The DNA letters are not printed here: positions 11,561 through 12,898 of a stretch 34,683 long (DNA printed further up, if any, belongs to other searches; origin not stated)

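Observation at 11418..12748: Uncharacterised two-gene cargo at the far end of the tRNA-Asn island: RDD membrane protein with a novel C-terminal domain plus a 96-aa partner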

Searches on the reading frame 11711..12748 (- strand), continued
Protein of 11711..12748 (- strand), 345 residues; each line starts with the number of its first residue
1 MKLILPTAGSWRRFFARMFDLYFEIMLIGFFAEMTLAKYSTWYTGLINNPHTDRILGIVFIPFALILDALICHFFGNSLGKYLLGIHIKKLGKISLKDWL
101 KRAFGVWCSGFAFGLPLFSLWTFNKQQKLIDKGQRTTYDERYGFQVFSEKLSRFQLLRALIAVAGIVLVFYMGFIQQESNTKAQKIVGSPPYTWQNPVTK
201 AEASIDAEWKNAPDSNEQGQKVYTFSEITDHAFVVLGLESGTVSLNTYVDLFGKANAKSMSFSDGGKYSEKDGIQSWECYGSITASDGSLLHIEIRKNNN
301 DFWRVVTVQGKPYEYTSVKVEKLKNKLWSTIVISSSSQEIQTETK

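Call 38: fold_search(model_id=the predicted structure, library=pdb)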
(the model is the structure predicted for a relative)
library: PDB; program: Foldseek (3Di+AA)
matches with E <= 10: 1638; with E <= 0.001: 20
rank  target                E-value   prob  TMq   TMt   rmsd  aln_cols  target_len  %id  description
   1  8z9d_P                4.6e-06  1.00  0.32  0.52   4.6       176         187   10  cryo-EM structure of PSII-LHCII megacomplex from spinach (released 2024-11-13)
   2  6e8a_A                5.8e-06  1.00  0.26  0.54  10.5       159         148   14  Crystal structure of DcrB from Salmonella enterica at 1.92 Angstroms resolution (released 2018-10-31)
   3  2lnj_MODEL_1_A        6.9e-06  1.00  0.32  0.59   3.9       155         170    6  Solution Structure of Cyanobacterial PsbP (CyanoP) from Synechocystis sp. PCC 6803 (released 2012-06-06)
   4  6e8a_B                1.6e-05  1.00  0.26  0.55   9.9       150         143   15  Crystal structure of DcrB from Salmonella enterica at 1.92 Angstroms resolution (released 2018-10-31)
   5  2xb3                  2.8e-05  1.00  0.31  0.61   4.5       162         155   12  The Structure of Cyanobacterial PsbP (released 2010-08-25)
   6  4rth_B                3.3e-05  1.00  0.30  0.55   4.7       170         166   10  The crystal structure of PsbP from Zea mays (released 2015-03-11)
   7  4rti                  6.6e-05  1.00  0.32  0.55   4.7       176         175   10  The crystal structure of PsbP from Spinacia oleracea (released 2015-03-11)
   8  8bd3_F1               7.8e-05  1.00  0.29  0.48   6.2       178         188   12  Cryo-EM structure of the Photosystem II - LHCII supercomplex from Chlorella ohadi (released 2023-08-09)
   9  4rth_A                8.8e-05  1.00  0.30  0.55   5.0       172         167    9  The crystal structure of PsbP from Zea mays (released 2015-03-11)
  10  7pi0_P                8.8e-05  1.00  0.31  0.52   4.6       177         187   11  Unstacked compact Dunaliella PSII (released 2022-08-17)
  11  6kac_P                1.1e-04  1.00  0.30  0.50   4.8       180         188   10  Cryo-EM structure of the C2S2-type PSII-LHCII supercomplex from Chlamydomonas reihardtii (released 2019-10-23)
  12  3jcu_P                1.2e-04  1.00  0.28  0.51   5.2       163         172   12  Cryo-EM structure of spinach PSII-LHCII supercomplex at 3.2 Angstrom resolution (released 2016-05-25)
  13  9gnw_P                1.3e-04  1.00  0.31  0.52   4.5       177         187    8  Universal PSII assembly intermediate (released 2025-09-17)
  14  9i4t_P                1.3e-04  1.00  0.30  0.53   4.6       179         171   10  Photosystem II from Arabidopsis thaliana (released 2026-03-25)
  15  9grx_0                1.4e-04  1.00  0.31  0.59   4.1       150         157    9  NDH-PSI-LHCI supercomplex from S. oleracea (released 2025-02-12)
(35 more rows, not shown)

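Call 46: find_related_loci(query=A3, collection=viral_contigs, flank=8000)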
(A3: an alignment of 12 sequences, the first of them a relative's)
Query A3 (345 aa) in viral_contigs; peptide patterns used: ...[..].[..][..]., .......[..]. (x = any residue, [..] = any of these).
17 stretches matched a pattern; 2 encode a relative of the query (tblastn E <= 1e-3); 2 distinct loci.
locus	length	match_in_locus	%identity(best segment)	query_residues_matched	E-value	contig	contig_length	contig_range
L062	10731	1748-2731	37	8-331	2e-72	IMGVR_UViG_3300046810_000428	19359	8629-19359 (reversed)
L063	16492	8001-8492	32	11-171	1e-18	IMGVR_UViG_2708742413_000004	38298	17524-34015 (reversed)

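Call 48: search_protein_families(library=pfam, alignment_id=A5, max_evalue=0.001)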
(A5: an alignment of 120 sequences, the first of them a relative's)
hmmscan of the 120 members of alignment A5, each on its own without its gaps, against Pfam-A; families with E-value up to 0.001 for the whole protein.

A. member 1, P0001 (345 aa): 1 family
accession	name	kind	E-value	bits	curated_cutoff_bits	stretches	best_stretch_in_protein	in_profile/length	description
PF06271.18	RDD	-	4.3e-11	43.7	24.1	1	7-132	1-134/137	RDD family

B. families by the number of members that match (of 120 scanned): 19 families
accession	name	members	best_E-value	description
PF06271.18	RDD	113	2.7e-19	RDD family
PF14237.11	GYF_2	61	5.3e-19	GYF domain 2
PF00226.36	DnaJ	4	2.5e-18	DnaJ domain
PF00069.31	Pkinase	1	2.7e-36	Protein kinase domain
PF07714.23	PK_Tyr_Ser-Thr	1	1.2e-18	Protein tyrosine and serine/threonine kinase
PF00515.34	TPR_1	1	3.4e-07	Tetratricopeptide repeat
PF01636.29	APH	1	4.6e-07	Phosphotransferase enzyme family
PF07719.23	TPR_2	1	1.3e-06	Tetratricopeptide repeat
PF13181.12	TPR_8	1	5.8e-06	Tetratricopeptide repeat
PF13414.12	TPR_11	1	1.4e-05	TPR repeat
PF13431.12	TPR_17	1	3.1e-05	Tetratricopeptide repeat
PF24463.1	DUF7577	1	6.1e-05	Domain of unknown function (DUF7577)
PF24460.1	DUF7575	1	0.00029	Domain of unknown function (DUF7575)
PF09177.16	STX6_10_61_N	1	0.0003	Syntaxin 6/10/61, N-terminal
PF06293.20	Kdo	1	0.00062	Lipopolysaccharide kinase (Kdo/WaaP) family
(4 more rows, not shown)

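Call 78: find_encoding_contigs(protein=P0005, flank=8000, max_places=2)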
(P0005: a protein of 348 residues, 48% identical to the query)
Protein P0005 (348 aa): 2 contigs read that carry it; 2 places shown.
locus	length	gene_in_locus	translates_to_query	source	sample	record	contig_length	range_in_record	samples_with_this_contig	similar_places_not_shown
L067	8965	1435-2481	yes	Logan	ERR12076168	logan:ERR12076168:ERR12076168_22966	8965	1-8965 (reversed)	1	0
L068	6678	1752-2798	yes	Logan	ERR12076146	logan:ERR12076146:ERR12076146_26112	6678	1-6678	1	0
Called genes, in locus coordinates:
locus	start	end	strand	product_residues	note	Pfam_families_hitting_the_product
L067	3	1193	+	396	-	?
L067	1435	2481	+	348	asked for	-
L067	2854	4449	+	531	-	PF03235:GmrSD_N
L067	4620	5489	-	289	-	PF13432:TPR_16, PF14559:TPR_19 (weak)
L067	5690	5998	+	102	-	-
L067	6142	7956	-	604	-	PF02652:Lactate_perm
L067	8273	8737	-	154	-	PF00581:Rhodanese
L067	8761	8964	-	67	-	?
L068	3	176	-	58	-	?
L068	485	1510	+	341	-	PF12281:NTP_transf_8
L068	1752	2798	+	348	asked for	-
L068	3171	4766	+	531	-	PF03235:GmrSD_N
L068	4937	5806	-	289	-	PF13432:TPR_16, PF14559:TPR_19 (weak)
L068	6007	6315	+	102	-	-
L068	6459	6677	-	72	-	?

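Call 79: find_encoding_contigs(protein=P0006, flank=8000, max_places=3)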
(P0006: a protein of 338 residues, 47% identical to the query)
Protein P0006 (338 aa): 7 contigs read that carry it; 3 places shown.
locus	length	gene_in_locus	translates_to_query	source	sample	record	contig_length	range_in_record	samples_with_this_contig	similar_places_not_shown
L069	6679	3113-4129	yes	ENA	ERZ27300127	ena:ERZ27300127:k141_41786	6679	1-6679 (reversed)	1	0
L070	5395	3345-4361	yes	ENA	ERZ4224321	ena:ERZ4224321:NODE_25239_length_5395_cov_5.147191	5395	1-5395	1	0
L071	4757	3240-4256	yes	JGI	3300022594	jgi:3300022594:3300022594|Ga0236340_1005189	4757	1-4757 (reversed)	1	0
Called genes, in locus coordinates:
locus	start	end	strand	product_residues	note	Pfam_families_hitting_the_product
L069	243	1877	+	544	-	PF00656:Peptidase_C14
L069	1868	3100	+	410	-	PF00089:Trypsin, PF13365:Trypsin_2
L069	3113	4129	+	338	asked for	PF06271:RDD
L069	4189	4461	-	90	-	-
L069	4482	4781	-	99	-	-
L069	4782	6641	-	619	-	PF03235:GmrSD_N, PF07510:GmrSD_C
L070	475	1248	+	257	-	PF00656:Peptidase_C14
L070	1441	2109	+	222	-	-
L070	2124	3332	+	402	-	PF00089:Trypsin, PF13365:Trypsin_2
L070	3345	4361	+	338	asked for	PF06271:RDD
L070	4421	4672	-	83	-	-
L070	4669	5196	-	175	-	-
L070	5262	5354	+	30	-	-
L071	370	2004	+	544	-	PF00656:Peptidase_C14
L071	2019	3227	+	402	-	PF00089:Trypsin, PF13365:Trypsin_2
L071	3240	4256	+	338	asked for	PF06271:RDD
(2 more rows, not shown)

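Call 80: find_encoding_contigs(protein=P0012, flank=8000, max_places=2)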
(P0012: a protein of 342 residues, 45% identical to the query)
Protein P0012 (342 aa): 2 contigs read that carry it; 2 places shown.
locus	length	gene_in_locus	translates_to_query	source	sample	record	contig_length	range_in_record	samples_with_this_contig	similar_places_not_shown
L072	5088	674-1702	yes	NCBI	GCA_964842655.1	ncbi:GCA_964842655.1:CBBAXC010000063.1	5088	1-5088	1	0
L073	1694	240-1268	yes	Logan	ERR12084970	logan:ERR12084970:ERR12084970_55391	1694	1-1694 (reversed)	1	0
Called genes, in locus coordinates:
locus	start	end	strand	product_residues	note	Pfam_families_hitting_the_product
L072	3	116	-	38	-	?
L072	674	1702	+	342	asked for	PF06271:RDD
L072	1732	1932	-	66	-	-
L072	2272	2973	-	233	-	-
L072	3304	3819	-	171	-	-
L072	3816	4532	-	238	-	PF12686:DUF3800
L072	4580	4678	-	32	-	-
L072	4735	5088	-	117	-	?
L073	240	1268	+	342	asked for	PF06271:RDD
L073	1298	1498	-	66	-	-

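Call 81: search_protein_families(library=padloc, proteins=[L069:243-1877:+, L069:1868-3100:+, L069:4782-6641:-, L067:2854-4449:+, L003:5631-7211:+, L003:7290-7913:+, L003:9302-9592:+, L001:4232-5359:-, L009:4413-6437:+, L009:9267-10010:+], max_evalue=0.001)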
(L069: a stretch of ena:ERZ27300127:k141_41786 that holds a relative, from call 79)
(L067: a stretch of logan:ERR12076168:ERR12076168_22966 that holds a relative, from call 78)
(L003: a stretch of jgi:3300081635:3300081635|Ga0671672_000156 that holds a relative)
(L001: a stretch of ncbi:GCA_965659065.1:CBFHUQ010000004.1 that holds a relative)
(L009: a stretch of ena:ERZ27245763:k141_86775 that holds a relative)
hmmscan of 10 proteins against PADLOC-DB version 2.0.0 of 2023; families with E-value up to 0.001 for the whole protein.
L069:243-1877:+ (544 aa): 1 family
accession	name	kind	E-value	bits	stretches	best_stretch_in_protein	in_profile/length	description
PDLC02987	caspase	-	3.5e-10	37.7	1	27-186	5-157/453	-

L069:1868-3100:+ (410 aa): 4 families
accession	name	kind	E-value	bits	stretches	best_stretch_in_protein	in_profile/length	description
PDLC02960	RT-Protease_XI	-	4.7e-18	63.4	1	103-283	340-505/506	single gene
PDLC02959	RT-Protease_XI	-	1.2e-16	58.8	1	103-283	340-509/510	single gene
PDLC04593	PDC-M35A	-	1.8e-11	42.2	1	110-258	20-177/216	-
PDLC02159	Avs1b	-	4.5e-08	28.9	1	99-287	6-189/1924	-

L069:4782-6641:- (619 aa): 33 families (the best 25 are shown)
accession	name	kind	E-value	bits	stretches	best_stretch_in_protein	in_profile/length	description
PDLC04157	HEC-06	-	9.4e-37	124.8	3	2-97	2-90/558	-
PDLC02695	Orf5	-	1.3e-34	117.5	3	4-107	3-106/601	Orf5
PDLC04155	HEC-06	-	1.7e-34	117.3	3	7-101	8-92/562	-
PDLC04154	HEC-06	-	6.4e-32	108.9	3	5-106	8-99/569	-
PDLC02693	Orf5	-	8.3e-28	95.7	1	16-560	5-510/543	Orf5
PDLC02701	Orf5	-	8.1e-26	88.6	3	4-110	3-110/596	Orf5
PDLC02686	Orf5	-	2.6e-24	83.6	2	17-99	18-96/566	Orf5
PDLC02700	Orf5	-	1.8e-23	81.1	1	12-252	4-247/555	Orf5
PDLC02687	Orf5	-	6.2e-23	79.3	2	175-251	181-257/543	Orf5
PDLC02688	Orf5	-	1.2e-22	78.3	2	10-234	1-231/554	Orf5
PDLC02694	Orf5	-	6.8e-20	69.2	1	11-246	8-260/574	Orf5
PDLC02691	Orf5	-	1.8e-17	61.1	2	18-102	19-93/579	Orf5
PDLC02786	SspE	-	4.8e-17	59.6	2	16-104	20-110/766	SspE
PDLC02792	SspE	-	6.9e-16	55.7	2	3-102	5-113/771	SspE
PDLC02692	Orf5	-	2e-15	54.5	1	19-237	7-222/558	Orf5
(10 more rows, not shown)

L067:2854-4449:+ (531 aa): 2 families
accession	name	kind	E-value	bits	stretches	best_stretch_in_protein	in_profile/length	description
PDLC04027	PD-T4-2_A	-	2.1e-05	21.8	1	50-110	55-115/363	-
PDLC03877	NsnA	-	0.00063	17.1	0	50-110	68-128/385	-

L003:5631-7211:+ (526 aa): 81 families (the best 25 are shown)
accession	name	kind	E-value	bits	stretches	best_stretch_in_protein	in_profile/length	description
PDLC03783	Drt8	-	8.7e-134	445.5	1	9-513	2-491/493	DRT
PDLC03758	RT_UG20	-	2.1e-33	114.1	1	9-293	9-296/511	DRT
PDLC03759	RT_UG21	-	2.1e-33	113.8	1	10-453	3-442/503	DRT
PDLC03756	RT_UG19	-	4.3e-32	109.9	1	45-486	46-460/562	DRT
PDLC03761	RT_UG23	-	1e-30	104.8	1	12-277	5-272/489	DRT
PDLC03760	RT_UG22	-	3.3e-29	100.2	1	68-481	63-454/476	DRT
PDLC03770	RT_UG31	-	8.8e-26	89.1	1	139-285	119-261/456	DRT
PDLC03771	RT_UG32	-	6.8e-25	85.7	1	67-275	86-293/521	DRT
PDLC03773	RT_UG34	-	3.9e-23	80.1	1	129-282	135-302/512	DRT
PDLC02180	Drt4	-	7e-23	79.2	1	135-269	134-273/532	-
PDLC03752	Drt4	-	7.4e-23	79.5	1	135-459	122-419/467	DRT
PDLC03775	RT_UG36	-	9.7e-22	75.5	1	129-279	123-280/557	DRT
PDLC03748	Drt6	-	3.5e-21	73.7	1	69-285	50-271/511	DRT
PDLC03785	RT_UG9_large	-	1.8e-20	70.8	1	138-282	370-515/772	DRT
PDLC02178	Drt4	-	9.1e-20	69.1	1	133-274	138-286/506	-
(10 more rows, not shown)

L003:7290-7913:+ (207 aa): 1 family
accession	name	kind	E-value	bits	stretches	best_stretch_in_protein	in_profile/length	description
PDLC05034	PDC-S52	-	6.5e-25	86.1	1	7-190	3-191/211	-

L003:9302-9592:+ (96 aa): 0 families

L001:4232-5359:- (375 aa): 1 family
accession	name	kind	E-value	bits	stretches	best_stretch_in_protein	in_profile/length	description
PDLC05032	PDC-S50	-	2.1e-106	354.3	1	1-364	1-373/387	-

L009:4413-6437:+ (674 aa): 0 families

L009:9267-10010:+ (247 aa): 0 families

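Call 83: search_protein_families(library=pfam, proteins=[L012:1387-2130:+, L012:442-1383:+, L017:1437-3560:+, L017:3580-4755:+, L017:4830-7478:-, L020:6282-7640:+, L020:9078-10253:+, L062:3212-4498:+, L062:7142-8419:-, L021:8982-10793:-], max_evalue=0.001)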
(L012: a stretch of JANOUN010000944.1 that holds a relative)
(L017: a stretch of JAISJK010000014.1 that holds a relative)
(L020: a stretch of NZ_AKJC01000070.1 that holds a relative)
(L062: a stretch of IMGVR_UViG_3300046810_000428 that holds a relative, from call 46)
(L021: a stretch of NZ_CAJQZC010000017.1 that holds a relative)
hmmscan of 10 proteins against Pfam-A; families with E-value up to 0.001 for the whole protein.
L012:1387-2130:+ (247 aa): 0 families

L012:442-1383:+ (313 aa): 1 family
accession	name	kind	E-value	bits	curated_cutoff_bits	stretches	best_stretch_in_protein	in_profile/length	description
PF09935.14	DUF2167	-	9.8e-56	189.1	25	1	70-293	4-233/238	Protein of unknown function (DUF2167)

L017:1437-3560:+ (707 aa): 5 families
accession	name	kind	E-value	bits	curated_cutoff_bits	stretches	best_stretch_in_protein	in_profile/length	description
PF08238.18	Sel1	-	1.7e-48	161.7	30.7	5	559-592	3-36/36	Sel1 repeat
PF00069.31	Pkinase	-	4.8e-37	128.2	31.7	1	21-291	1-253/263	Protein kinase domain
PF07714.23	PK_Tyr_Ser-Thr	-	2.5e-16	60.2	23.1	1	79-259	43-222/258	Protein tyrosine and serine/threonine kinase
PF03109.22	ABC1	-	0.00027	20.6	22.9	1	101-201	131-228/244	ABC1 atypical kinase-like domain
PF01636.29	APH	-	0.0003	21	23.2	1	156-189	165-199/239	Phosphotransferase enzyme family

L017:3580-4755:+ (391 aa): 2 families
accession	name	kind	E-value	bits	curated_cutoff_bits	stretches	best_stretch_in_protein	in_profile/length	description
PF13749.12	HATPase_c_4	-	9.8e-19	67.6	26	1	275-361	1-88/89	Putative ATP-dependent DNA helicase recG C-terminal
PF04326.19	SLFN_AlbA_2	-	2.4e-11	44.6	25.3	1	2-107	1-117/118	Schlafen, AlbA_2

L017:4830-7478:- (882 aa): 5 families
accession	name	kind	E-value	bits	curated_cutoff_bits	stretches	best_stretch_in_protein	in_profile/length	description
PF01743.26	PolyA_pol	-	5e-25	88.7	23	1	485-613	1-126/126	Poly A polymerase head domain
PF00571.33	CBS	-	4e-17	62.7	24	1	380-433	2-56/57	CBS domain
PF01368.27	DHH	-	6.9e-08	33.3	28.1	1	8-150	3-124/125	DHH family, N-terminal domain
PF02272.25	DHHA1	-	5.2e-06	27.3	25.9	1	217-304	4-91/102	DHHA1 domain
PF12627.12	PolyA_pol_RNAbd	-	1.1e-05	25.6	22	1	638-699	1-60/64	Probable RNA and SrmB- binding site of polymerase A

L020:6282-7640:+ (452 aa): 3 families
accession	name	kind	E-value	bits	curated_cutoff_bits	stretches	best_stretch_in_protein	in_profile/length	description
PF13250.11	DUF4041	-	5.3e-21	74.7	27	1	159-214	1-56/56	Domain of unknown function (DUF4041)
PF13455.12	MUG113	-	6e-18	65.6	22.3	1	336-412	1-72/73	Meiotically up-regulated gene 113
PF10544.15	T5orf172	-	6.5e-16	59.1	20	1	320-412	1-99/101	T5orf172 domain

L020:9078-10253:+ (391 aa): 2 families
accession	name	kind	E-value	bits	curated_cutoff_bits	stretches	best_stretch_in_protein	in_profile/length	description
PF04471.18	Mrr_cat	-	6.4e-27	94.4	21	1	263-369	2-113/115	Restriction endonuclease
PF22722.2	NA-iREase1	-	1.7e-13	50.9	27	1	270-355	1-89/106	NACHT-associated inactive Restriction Endonuclease 1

L062:3212-4498:+ (428 aa): 1 family
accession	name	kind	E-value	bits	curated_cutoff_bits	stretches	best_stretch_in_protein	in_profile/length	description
PF06958.17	Pyocin_S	-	4.2e-25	89.3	22.5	1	193-312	12-139/139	S-type Pyocin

L062:7142-8419:- (425 aa): 4 families
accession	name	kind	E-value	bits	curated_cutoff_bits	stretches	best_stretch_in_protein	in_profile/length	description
PF00817.25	IMS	-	1.6e-32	112.9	23.2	1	11-152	1-147/148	impB/mucB/samB family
PF13438.11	DUF4113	-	3.7e-18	65.7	24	1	373-422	2-51/51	Domain of unknown function (DUF4113)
PF11799.13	IMS_C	-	1.1e-17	64.8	20.7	1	247-358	2-105/109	impB/mucB/samB family C-terminal domain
PF21999.2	IMS_HHH_1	-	4.3e-05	24.3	27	0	188-221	5-38/53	DNA polymerase-iota, thumb domain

L021:8982-10793:- (603 aa): 1 family
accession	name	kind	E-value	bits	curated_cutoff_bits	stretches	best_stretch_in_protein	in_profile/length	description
PF04909.20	Amidohydro_2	-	6e-05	23.4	26.4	1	337-530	85-247/289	Amidohydrolase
